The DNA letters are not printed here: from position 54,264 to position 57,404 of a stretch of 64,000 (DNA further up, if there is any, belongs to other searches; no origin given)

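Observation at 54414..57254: Divergent, probably second, LeuRS with an altered leucine pocket and editing domain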

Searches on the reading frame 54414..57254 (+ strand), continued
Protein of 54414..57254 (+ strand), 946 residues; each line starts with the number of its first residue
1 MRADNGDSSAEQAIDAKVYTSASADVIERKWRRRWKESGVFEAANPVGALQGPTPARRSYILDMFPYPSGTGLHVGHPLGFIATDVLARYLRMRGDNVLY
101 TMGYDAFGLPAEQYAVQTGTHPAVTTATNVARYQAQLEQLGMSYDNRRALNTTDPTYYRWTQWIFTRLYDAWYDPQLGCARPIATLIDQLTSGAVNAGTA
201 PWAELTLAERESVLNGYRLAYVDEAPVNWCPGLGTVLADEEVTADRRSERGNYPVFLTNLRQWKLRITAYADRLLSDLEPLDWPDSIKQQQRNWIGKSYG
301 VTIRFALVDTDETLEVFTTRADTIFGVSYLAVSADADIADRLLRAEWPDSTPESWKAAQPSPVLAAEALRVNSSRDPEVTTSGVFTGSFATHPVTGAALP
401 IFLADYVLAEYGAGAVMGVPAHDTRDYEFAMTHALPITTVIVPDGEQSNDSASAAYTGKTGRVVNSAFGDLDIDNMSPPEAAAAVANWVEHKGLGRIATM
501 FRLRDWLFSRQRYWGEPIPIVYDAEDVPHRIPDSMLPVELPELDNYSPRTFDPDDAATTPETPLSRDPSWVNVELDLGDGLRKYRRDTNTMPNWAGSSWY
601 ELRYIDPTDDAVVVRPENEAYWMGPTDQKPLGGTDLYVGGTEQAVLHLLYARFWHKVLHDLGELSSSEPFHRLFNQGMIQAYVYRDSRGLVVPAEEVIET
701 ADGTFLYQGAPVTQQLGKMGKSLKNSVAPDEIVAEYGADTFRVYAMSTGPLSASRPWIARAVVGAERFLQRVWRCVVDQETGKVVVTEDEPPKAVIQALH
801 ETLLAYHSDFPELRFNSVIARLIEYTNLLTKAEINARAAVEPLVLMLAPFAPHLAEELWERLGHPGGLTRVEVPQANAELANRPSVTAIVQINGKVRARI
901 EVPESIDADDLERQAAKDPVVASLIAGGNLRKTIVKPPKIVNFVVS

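Call 53: search_protein_families(library=ncbifam, proteins=[L085:913-2181:+, L085:2655-3497:+, L085:3517-4245:+, L085:4242-5246:+, L085:5243-5920:+, L085:6009-7046:+, L085:7071-7985:+, L085:8066-8515:+, L085:8512-9669:+, L086:17928-18893:+], max_evalue=0.00001)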
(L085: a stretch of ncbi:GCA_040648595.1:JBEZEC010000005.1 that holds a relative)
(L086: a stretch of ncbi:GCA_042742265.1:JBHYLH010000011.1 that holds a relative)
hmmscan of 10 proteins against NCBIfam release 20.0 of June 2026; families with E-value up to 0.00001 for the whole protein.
L085:913-2181:+ (422 aa): 2 families
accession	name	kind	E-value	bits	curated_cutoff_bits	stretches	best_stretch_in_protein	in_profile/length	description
NF002563.0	PRK02186.1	subfamily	4.4e-13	48.4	625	1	112-319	106-309/890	argininosuccinate lyase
NF041595.1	dap_A_syn_DdaF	equivalog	1e-06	27.8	840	1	146-317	151-321/424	dapdiamide A synthase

L085:2655-3497:+ (280 aa): 17 families
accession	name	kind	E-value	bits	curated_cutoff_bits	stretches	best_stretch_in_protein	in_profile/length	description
TIGR01934.1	MenG_MenH_UbiE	subfamily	9.3e-14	51.3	158.35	1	37-153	31-144/223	ubiquinone/menaquinone biosynthesis methyltransferase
NF043040.1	corrin_prot_MT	hypoth_equivalog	6.8e-11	42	180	1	44-146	40-143/216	corrinoid protein-associated methyltransferase CpaM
NF052510.1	methyltran_MpqE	exception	1.3e-10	41.1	335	1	41-153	42-154/234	methyl-plastoquinone biosynthesis methyltransferase MpqE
NF001244.0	PRK00216.1-5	equivalog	3.6e-10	39.5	216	1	39-148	42-151/236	bifunctional demethylmenaquinone methyltransferase/2-methoxy-6-polyprenyl-1,4-benzoquinol methylase UbiE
NF045667.1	MTase_DVU1556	equivalog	1e-09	38.2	155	1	39-146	16-115/213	DVU_1556 family methyltransferase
NF008264.0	PRK11036.1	equivalog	7.8e-09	35.4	366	1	45-152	44-149/261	tRNA uridine 5-oxyacetic acid(34) methyltransferase CmoM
TIGR02072.1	BioC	equivalog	5.4e-08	32.9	184.95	1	31-150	22-132/244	malonyl-ACP O-methyltransferase BioC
NF045649.1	2X_seleno_MduS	exception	1.1e-07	31.2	380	1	46-150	42-147/338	methyltransferase domain-containing selenoprotein MduS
NF001242.0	PRK00216.1-3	equivalog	1.4e-07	31.2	351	1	44-154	69-179/258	bifunctional demethylmenaquinone methyltransferase/2-methoxy-6-polyprenyl-1,4-benzoquinol methylase UbiE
NF001241.0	PRK00216.1-2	equivalog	1.6e-07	31.2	327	1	32-149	38-146/231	demethylmenaquinone methyltransferase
NF040703.1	cyclopro_CfaB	exception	1.6e-07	30.5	650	1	39-155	153-266/393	C17 cyclopropane fatty acid synthase CfaB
NF041537.1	ArsM_AhpD_UU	exception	1.7e-07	30.3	510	1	43-162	74-192/345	arsenite methyltransferase/AhpD domain selenoprotein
NF045882.1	PLipidMtase_Leg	equivalog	4.3e-07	29.9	390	1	48-156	45-149/207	phospholipid N-methyltransferase PmtA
NF047649.1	MTase_UXPK_star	exception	4.8e-07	29.1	460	1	43-159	75-190/283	methyltransferase/UXPK-star double selenoprotein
NF001240.0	PRK00216.1-1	equivalog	7.9e-07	28.4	378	1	41-154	59-172/251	bifunctional demethylmenaquinone methyltransferase/2-methoxy-6-polyprenyl-1,4-benzoquinol methylase UbiE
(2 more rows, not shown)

L085:3517-4245:+ (242 aa): 14 families
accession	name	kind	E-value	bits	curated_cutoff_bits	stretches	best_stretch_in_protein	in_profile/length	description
NF041820.1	daptide_MTase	equivalog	2.2e-17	63.3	175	1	31-218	34-226/243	daptide-type RiPP biosynthesis methyltransferase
NF051855.1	GlySarMtaseBact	equivalog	5.4e-13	49.2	350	1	23-144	42-165/259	glycine/sarcosine N-methyltransferase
NF043040.1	corrin_prot_MT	hypoth_equivalog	4.5e-11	42.6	180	1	24-74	32-81/216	corrinoid protein-associated methyltransferase CpaM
NF007610.0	PRK10258.1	equivalog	1e-10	41.4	342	1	21-142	29-146/251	malonyl-ACP O-methyltransferase BioC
NF045667.1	MTase_DVU1556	equivalog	6.5e-09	35.6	155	1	32-217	20-163/213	DVU_1556 family methyltransferase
NF010703.0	PRK14103.1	equivalog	1.1e-08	34.9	320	1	29-76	24-75/256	trans-aconitate 2-methyltransferase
TIGR01934.1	MenG_MenH_UbiE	subfamily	1.3e-08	34.5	158.35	1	21-121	26-132/223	ubiquinone/menaquinone biosynthesis methyltransferase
TIGR02021.1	BchM-ChlM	equivalog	6.8e-08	32.2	158.9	1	34-123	54-144/218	magnesium protoporphyrin IX methyltransferase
NF001244.0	PRK00216.1-5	equivalog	4e-07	29.6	216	1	19-73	33-90/236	bifunctional demethylmenaquinone methyltransferase/2-methoxy-6-polyprenyl-1,4-benzoquinol methylase UbiE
NF002463.0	PRK01683.1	equivalog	1.2e-06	28.4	297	1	21-74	18-73/258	trans-aconitate 2-methyltransferase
TIGR02072.1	BioC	equivalog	1.5e-06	28.2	184.95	0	30-140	27-138/244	malonyl-ACP O-methyltransferase BioC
NF001241.0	PRK00216.1-2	equivalog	1.8e-06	27.7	327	1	20-133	37-146/231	demethylmenaquinone methyltransferase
NF045649.1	2X_seleno_MduS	exception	3.9e-06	26.1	380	0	28-155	35-167/338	methyltransferase domain-containing selenoprotein MduS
TIGR01983.1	UbiG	equivalog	4.3e-06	26.2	102.95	1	31-134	46-151/228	bifunctional 2-polyprenyl-6-hydroxyphenol methylase/3-demethylubiquinol 3-O-methyltransferase UbiG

L085:4242-5246:+ (334 aa): 1 family
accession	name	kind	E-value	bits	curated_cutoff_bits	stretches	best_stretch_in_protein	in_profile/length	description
NF008424.0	PRK11253.1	equivalog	6.5e-32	110.8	378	1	16-323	6-296/308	muramoyltetrapeptide carboxypeptidase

L085:5243-5920:+ (225 aa): 190 families (the best 25 are shown)
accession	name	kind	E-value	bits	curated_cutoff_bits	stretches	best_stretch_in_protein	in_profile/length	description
NF005893.0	PRK07856.1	equivalog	1.7e-29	102.9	255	1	3-193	11-199/255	SDR family oxidoreductase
NF006074.0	PRK08220.1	equivalog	9.9e-29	100.7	312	1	3-186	10-190/251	2,3-dihydro-2,3-dihydroxybenzoate dehydrogenase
TIGR04316.1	dhbA_paeA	equivalog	8.3e-27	94.4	300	1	4-185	1-189/250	2,3-dihydro-2,3-dihydroxybenzoate dehydrogenase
NF009466.0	PRK12826.1-2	subfamily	9.4e-27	94.1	222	1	3-220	5-239/248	3-oxoacyl-ACP reductase FabG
NF006073.0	PRK08219.1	equivalog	1.3e-26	93.7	218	1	2-204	4-206/227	SDR family oxidoreductase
NF005854.0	PRK07775.1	equivalog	4.1e-25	88.6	260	1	4-180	13-196/274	SDR family oxidoreductase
NF004526.0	PRK05872.1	subfamily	8.2e-25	87.5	276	1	4-185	13-199/297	short-chain dehydrogenase/reductase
NF005095.0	PRK06523.1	subfamily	9e-24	84.4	231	1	3-180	12-190/261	oxidoreductase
NF005559.1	PRK07231.1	subfamily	1.7e-23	83.4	215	1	3-186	6-196/249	glucose 1-dehydrogenase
NF005594.0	PRK07326.1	equivalog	3.4e-23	82.4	271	1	3-214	8-223/237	SDR family oxidoreductase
TIGR03971.1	SDR_subfam_1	subfamily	3.8e-23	82.2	300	1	42-184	62-206/271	mycofactocin-coupled SDR family oxidoreductase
NF005672.0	PRK07454.1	equivalog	4.8e-23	81.6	234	1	2-207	7-221/241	SDR family oxidoreductase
NF005806.0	PRK07666.1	equivalog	6.9e-23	81.2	286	1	3-205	9-219/239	3-ketoacyl-ACP reductase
NF047420.2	EF_P_mod_YmfI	equivalog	1.5e-22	80.5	238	1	4-183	2-185/236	elongation factor P 5-aminopentanone reductase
NF005909.0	PRK07890.1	subfamily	1.7e-22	79.9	258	1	8-185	14-198/260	short chain dehydrogenase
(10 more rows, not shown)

L085:6009-7046:+ (345 aa): 1 family
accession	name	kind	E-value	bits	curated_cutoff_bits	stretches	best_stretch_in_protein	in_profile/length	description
NF045813.1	DxPntBtaHylase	equivalog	2e-19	70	550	1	8-260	5-263/285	1-deoxypentalenic acid 11-beta-hydroxylase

L085:7071-7985:+ (304 aa): 1 family
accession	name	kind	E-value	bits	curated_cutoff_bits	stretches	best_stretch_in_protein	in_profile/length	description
TIGR02721.1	ycfN_thiK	equivalog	2.9e-08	33.2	299.45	1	187-226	146-185/256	thiamine kinase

L085:8066-8515:+ (149 aa): 0 families

L085:8512-9669:+ (385 aa): 0 families

L086:17928-18893:+ (322 aa): 8 families
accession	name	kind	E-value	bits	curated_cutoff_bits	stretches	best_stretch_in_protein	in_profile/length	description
NF005053.0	PRK06462.1-3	equivalog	5.8e-57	193.4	322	1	67-320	1-255/274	asparagine synthetase A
NF005055.0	PRK06462.1-5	equivalog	2.2e-55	188.1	389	1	12-322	11-324/341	asparagine synthetase A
NF003037.0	PRK03932.1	equivalog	3.5e-30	105.3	414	1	25-320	126-433/451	asparagine--tRNA ligase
TIGR00457.1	asnS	equivalog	9.3e-28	97.2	342.6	1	24-320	128-437/455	asparagine--tRNA ligase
NF003483.0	PRK05159.1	equivalog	1e-20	74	353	1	76-320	176-420/438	aspartate--tRNA(Asn) ligase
NF005052.0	PRK06462.1-1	equivalog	4e-19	68.9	368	1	21-318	38-332/353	asparagine synthetase A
NF005054.0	PRK06462.1-4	equivalog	2.3e-15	56.5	309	1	217-319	194-298/318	asparagine synthetase A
TIGR00458.1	aspS_nondisc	equivalog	3.1e-12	46.2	368.4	1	74-320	170-410/428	aspartate--tRNA(Asn) ligase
